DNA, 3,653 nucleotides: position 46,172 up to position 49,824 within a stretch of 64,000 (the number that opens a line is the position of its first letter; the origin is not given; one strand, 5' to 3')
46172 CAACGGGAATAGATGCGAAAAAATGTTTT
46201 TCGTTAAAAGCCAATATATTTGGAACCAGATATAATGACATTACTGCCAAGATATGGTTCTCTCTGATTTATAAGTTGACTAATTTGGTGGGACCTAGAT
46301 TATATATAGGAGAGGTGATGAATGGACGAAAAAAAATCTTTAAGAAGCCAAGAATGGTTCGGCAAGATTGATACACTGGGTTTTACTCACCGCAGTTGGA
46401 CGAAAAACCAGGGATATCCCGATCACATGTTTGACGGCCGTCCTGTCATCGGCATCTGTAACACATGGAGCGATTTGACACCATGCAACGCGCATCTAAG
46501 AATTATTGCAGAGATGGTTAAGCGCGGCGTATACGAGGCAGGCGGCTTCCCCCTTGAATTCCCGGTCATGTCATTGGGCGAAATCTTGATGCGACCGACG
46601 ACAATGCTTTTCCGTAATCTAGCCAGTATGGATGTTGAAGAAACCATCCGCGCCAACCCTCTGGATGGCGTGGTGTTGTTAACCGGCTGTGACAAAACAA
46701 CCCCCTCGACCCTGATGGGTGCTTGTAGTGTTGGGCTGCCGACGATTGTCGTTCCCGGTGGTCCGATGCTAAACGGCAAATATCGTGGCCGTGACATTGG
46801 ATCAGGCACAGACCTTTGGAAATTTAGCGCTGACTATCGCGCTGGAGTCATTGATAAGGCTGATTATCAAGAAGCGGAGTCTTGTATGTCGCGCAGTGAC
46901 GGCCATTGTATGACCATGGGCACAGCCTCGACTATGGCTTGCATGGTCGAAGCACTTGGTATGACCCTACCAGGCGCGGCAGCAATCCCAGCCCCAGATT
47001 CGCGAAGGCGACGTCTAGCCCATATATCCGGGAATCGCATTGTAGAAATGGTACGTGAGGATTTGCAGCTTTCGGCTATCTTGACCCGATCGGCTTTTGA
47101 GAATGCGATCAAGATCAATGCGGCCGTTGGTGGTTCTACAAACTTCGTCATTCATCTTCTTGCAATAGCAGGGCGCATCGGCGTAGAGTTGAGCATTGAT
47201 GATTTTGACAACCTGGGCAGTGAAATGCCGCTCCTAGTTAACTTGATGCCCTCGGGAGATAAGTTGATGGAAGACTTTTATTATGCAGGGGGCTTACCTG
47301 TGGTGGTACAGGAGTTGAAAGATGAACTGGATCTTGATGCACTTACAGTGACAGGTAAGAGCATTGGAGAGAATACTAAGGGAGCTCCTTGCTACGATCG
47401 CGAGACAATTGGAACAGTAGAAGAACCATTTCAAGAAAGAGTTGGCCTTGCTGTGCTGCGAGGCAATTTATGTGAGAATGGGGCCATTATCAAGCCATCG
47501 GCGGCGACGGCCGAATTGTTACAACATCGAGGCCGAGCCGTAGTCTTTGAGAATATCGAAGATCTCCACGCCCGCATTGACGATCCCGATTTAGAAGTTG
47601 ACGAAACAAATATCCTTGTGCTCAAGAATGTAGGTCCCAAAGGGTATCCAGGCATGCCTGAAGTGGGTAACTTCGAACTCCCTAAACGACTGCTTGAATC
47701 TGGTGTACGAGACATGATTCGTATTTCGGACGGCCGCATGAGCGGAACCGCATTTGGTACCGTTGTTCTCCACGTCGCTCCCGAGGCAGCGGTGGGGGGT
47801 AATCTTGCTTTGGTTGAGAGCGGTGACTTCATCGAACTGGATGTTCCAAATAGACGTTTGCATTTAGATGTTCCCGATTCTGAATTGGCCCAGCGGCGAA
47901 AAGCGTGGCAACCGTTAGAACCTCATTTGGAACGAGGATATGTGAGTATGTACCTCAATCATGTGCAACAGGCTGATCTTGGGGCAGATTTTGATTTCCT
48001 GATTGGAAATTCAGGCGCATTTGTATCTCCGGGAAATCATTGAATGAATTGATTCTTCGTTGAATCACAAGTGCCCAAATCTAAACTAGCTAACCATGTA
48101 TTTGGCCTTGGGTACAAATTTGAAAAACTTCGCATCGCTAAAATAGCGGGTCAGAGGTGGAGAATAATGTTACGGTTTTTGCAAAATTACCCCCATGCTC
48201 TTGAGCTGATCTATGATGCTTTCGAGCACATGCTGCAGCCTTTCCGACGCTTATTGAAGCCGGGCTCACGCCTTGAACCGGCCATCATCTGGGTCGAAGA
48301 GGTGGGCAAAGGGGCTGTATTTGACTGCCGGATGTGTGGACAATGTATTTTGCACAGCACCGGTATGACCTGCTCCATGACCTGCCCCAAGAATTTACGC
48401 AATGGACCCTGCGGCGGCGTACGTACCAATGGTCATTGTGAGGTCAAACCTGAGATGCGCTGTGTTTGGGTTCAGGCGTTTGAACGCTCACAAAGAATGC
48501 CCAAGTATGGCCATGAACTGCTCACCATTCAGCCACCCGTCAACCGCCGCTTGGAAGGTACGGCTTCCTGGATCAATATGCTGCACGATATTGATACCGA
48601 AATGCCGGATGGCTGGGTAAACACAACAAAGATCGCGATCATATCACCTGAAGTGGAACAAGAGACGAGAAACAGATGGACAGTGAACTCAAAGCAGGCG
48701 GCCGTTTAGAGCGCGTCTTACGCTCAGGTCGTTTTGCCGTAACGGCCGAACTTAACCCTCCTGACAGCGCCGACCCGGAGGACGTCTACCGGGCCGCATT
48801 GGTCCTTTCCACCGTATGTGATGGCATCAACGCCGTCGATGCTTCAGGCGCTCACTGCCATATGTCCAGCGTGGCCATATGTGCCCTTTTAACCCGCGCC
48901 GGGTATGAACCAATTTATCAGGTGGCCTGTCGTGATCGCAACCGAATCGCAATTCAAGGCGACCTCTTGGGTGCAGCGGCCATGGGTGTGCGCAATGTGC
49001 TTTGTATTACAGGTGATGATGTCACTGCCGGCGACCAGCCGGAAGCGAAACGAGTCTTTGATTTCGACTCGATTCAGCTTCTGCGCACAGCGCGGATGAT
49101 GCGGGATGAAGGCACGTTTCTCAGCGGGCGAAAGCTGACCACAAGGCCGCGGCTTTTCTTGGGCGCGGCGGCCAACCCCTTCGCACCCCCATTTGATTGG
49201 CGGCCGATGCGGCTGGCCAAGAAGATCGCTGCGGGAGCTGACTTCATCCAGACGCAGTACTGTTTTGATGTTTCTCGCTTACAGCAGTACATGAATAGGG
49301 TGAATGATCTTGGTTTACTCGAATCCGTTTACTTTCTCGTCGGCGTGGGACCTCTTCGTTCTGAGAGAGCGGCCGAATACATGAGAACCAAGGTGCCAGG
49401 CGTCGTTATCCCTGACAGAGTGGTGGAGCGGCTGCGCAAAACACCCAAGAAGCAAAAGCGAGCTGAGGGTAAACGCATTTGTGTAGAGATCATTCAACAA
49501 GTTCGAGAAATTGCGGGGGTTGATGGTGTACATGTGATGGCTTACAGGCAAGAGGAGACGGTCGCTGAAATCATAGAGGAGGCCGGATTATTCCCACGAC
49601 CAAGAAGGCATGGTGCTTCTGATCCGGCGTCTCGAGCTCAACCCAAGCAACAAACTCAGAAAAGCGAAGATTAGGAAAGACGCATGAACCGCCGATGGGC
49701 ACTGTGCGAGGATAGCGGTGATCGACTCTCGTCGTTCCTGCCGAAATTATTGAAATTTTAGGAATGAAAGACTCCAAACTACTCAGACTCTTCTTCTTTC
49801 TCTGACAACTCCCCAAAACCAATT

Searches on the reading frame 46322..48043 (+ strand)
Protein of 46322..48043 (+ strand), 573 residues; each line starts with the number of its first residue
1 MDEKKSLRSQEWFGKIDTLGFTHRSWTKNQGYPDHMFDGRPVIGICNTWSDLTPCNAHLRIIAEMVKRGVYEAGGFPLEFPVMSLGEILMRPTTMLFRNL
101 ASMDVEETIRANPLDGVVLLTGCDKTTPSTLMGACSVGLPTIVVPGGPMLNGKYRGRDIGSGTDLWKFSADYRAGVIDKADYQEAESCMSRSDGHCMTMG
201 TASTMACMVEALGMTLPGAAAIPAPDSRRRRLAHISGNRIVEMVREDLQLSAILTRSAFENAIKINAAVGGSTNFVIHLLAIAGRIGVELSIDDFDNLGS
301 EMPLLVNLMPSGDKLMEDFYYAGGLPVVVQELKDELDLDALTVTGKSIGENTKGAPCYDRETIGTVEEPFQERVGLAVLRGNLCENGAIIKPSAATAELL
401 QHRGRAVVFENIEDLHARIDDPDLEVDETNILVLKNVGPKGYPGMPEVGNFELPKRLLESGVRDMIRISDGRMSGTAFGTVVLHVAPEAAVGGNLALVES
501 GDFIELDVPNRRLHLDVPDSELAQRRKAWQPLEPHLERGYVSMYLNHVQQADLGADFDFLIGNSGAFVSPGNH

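Call 64: search_protein_families(library=pfam, proteins=[window:46322-48043:+], max_evalue=0.0001)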
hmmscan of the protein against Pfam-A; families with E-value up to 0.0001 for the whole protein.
window:46322-48043:+ (573 aa): 2 families
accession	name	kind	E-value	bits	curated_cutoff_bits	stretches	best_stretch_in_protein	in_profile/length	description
PF00920.27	ILVD_EDD_N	-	2.7e-112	375.5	27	1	40-351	1-316/316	Dihydroxy-acid/6-phosphogluconate dehydratase N-terminal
PF24877.1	ILV_EDD_C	-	4.9e-63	212.5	27.7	1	362-555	2-191/191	Dihydroxy-acid/6-phosphogluconate dehydratase C-terminal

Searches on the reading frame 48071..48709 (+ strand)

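Call 64: search_protein_families(library=pfam, proteins=[window:48071-48709:+], max_evalue=0.0001)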
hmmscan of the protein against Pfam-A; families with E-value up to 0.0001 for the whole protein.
window:48071-48709:+ (212 aa): 1 family
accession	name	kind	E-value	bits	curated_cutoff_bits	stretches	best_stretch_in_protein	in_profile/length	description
PF12225.13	DUF5981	-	2.4e-26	91.7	23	1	72-158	8-93/95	Methylene-tetrahydrofolate reductase C terminal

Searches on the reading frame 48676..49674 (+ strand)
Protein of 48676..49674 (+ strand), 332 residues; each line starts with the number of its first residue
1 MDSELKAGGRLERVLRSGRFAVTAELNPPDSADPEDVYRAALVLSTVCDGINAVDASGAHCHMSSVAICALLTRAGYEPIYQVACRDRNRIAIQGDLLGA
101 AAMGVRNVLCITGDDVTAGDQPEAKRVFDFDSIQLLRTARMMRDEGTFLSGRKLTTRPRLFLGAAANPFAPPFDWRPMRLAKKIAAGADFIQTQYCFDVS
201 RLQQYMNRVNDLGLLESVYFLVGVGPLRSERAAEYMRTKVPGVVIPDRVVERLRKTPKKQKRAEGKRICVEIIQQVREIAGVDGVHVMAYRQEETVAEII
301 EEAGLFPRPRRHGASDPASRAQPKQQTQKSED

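Call 64: search_protein_families(library=pfam, proteins=[window:48676-49674:+], max_evalue=0.0001)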
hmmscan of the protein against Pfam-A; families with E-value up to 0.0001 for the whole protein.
window:48676-49674:+ (332 aa): 1 family
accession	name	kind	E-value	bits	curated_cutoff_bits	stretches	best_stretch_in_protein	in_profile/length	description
PF02219.23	MTHFR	-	1.4e-32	113.6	24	1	11-304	2-287/287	Methylenetetrahydrofolate reductase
